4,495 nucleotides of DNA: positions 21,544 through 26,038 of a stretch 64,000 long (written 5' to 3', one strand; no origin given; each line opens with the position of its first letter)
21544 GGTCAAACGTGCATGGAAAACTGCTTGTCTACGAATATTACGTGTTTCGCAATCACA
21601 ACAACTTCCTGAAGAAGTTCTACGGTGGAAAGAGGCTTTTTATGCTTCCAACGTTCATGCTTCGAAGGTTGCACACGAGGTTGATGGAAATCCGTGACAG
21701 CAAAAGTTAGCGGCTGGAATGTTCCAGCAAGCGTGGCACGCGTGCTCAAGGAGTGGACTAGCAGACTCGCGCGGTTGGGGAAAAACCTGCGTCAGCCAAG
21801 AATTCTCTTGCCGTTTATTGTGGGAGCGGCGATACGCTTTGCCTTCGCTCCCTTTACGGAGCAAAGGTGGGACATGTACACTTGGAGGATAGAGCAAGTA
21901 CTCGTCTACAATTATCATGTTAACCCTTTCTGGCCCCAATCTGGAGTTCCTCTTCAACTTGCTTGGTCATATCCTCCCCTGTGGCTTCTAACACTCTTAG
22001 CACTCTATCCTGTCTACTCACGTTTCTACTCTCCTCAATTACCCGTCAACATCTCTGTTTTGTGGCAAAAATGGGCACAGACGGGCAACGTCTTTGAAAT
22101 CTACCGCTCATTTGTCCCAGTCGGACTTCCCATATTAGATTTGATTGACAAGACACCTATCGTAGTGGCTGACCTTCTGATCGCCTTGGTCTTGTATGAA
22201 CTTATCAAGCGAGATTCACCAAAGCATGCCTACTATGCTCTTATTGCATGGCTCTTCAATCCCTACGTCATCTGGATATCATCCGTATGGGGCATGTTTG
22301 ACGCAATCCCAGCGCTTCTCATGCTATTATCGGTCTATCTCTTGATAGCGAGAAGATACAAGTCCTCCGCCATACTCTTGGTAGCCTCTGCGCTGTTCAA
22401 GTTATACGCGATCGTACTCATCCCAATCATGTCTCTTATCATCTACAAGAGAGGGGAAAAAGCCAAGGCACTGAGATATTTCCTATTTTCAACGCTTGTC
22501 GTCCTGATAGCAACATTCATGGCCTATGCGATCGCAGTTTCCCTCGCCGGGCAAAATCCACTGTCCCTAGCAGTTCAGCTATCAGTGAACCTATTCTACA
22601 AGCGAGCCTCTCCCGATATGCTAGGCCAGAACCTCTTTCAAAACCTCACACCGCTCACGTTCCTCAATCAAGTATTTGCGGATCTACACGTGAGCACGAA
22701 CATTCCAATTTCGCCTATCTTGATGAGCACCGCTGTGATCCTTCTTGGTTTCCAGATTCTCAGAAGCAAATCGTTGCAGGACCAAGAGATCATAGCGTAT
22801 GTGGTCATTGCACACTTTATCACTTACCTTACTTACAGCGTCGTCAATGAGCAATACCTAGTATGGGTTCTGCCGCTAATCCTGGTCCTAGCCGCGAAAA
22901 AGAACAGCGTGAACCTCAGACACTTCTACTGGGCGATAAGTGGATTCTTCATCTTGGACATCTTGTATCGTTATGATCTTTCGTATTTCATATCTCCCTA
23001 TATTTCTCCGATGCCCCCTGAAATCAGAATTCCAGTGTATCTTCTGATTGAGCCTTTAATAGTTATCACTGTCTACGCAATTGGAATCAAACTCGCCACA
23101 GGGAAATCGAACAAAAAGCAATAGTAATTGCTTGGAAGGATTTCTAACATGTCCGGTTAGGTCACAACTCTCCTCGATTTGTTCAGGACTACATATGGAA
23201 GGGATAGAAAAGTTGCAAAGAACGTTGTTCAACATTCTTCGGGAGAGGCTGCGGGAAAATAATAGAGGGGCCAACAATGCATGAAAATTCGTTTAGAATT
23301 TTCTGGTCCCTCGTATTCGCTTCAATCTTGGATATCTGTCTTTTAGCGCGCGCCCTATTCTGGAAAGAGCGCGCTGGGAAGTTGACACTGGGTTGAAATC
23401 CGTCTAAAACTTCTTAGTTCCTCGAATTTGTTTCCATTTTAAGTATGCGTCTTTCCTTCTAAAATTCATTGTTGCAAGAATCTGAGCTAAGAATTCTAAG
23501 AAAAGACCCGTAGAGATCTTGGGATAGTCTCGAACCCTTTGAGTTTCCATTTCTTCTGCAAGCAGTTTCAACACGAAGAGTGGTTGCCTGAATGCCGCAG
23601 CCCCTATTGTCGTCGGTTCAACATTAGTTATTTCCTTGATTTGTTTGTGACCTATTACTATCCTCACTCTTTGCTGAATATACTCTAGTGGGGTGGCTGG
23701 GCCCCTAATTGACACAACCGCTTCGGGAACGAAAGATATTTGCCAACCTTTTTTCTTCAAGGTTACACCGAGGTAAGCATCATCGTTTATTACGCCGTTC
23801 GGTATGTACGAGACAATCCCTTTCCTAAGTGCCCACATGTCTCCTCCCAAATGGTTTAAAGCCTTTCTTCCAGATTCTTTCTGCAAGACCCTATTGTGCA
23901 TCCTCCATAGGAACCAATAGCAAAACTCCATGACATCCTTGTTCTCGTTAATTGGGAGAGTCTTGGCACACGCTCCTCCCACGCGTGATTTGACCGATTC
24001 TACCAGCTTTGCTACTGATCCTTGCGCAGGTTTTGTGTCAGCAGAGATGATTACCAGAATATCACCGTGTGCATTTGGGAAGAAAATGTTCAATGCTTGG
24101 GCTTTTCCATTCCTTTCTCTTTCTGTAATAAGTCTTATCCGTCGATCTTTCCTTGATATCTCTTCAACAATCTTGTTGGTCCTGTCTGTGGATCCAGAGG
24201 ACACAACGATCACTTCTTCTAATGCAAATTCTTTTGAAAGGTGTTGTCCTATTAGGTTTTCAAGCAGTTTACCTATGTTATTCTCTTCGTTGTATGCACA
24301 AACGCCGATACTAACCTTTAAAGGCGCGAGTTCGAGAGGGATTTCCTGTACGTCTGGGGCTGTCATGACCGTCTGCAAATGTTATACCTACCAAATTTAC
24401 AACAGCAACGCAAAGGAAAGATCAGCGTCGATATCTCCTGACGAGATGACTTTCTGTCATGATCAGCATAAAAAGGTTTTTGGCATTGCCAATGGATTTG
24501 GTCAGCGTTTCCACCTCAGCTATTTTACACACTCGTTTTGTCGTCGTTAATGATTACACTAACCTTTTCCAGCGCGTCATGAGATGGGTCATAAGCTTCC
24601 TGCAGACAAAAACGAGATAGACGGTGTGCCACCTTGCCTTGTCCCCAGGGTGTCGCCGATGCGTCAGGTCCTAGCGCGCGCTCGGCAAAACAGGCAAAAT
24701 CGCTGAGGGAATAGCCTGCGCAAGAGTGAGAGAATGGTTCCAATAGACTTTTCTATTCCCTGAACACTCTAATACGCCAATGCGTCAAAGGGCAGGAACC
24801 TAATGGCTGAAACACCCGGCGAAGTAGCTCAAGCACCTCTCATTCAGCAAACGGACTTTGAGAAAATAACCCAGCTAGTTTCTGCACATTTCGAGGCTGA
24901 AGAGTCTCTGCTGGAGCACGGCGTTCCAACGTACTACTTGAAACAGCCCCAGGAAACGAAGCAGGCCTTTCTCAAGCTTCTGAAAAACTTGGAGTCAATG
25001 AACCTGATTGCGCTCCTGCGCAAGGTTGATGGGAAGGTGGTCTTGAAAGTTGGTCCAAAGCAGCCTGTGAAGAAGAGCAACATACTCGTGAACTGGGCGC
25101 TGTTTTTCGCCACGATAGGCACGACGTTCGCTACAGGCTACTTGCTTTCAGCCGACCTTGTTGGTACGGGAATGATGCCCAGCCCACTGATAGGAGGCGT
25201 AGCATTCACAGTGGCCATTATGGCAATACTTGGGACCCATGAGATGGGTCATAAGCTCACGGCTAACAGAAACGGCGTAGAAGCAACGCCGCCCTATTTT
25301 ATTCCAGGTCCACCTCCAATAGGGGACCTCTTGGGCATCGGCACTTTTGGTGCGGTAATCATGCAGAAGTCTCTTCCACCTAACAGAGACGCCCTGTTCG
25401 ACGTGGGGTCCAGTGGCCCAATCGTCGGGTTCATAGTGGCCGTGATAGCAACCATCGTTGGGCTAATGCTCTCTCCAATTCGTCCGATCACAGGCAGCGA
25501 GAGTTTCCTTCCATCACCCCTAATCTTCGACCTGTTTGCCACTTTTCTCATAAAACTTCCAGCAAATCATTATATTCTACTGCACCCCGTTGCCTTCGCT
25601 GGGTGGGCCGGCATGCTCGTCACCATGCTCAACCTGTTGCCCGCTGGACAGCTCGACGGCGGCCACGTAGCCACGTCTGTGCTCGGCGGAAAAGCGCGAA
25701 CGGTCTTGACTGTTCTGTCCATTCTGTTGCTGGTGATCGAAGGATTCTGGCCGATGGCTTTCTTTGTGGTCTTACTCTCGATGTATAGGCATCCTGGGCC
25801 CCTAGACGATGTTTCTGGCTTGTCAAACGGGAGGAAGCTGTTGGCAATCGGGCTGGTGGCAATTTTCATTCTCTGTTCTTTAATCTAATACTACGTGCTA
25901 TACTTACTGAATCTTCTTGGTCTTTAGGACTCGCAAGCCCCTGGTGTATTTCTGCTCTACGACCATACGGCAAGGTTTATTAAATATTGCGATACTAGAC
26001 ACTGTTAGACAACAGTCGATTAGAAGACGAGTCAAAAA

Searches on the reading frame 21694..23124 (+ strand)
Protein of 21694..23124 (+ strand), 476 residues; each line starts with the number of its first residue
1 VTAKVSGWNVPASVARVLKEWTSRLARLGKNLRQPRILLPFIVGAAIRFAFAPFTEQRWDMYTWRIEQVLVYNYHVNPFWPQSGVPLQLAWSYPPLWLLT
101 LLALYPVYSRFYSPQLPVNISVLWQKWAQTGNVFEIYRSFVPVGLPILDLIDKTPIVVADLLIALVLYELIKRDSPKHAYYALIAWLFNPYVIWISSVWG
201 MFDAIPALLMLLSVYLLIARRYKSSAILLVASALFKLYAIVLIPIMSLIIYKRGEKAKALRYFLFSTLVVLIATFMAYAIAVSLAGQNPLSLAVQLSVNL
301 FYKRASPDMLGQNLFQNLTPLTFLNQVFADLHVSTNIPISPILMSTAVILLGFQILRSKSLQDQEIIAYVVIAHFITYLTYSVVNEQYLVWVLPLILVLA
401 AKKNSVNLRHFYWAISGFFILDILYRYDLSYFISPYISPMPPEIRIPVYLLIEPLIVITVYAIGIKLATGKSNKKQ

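Call 42: search_protein_families(library=pfam, proteins=[window:21694-23124:+], max_evalue=0.001)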
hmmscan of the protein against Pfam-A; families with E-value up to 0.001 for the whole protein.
window:21694-23124:+ (476 aa): 1 family
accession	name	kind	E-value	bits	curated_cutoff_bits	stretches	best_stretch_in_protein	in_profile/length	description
PF06728.19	PIG-U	-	1.4e-06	28.1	24.5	1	152-283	81-228/378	GPI transamidase subunit PIG-U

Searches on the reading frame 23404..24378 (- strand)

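Call 42: search_protein_families(library=pfam, proteins=[window:23404-24378:-], max_evalue=0.001)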
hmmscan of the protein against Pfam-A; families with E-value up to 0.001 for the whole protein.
window:23404-24378:- (324 aa): 3 families
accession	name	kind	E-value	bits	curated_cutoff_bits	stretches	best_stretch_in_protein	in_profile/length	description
PF00535.33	Glycos_transf_2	-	1.3e-27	97.2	23.3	1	23-189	1-164/168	Glycosyl transferase family 2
PF13641.12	Glyco_tranf_2_3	-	2.7e-19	70.5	27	1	22-241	3-228/230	Glycosyltransferase like family 2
PF13632.12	Glyco_trans_2_3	-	8.2e-09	36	27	1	108-245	2-144/198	Glycosyl transferase family group 2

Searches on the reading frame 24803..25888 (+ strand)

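Call 42: search_protein_families(library=pfam, proteins=[window:24803-25888:+], max_evalue=0.001)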
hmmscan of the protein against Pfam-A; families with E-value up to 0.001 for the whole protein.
window:24803-25888:+ (361 aa): 1 family
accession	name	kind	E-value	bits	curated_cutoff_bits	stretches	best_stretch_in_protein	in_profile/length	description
PF02163.28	Peptidase_M50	-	5.6e-20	72.1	27.2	1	134-297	1-197/221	Peptidase family M50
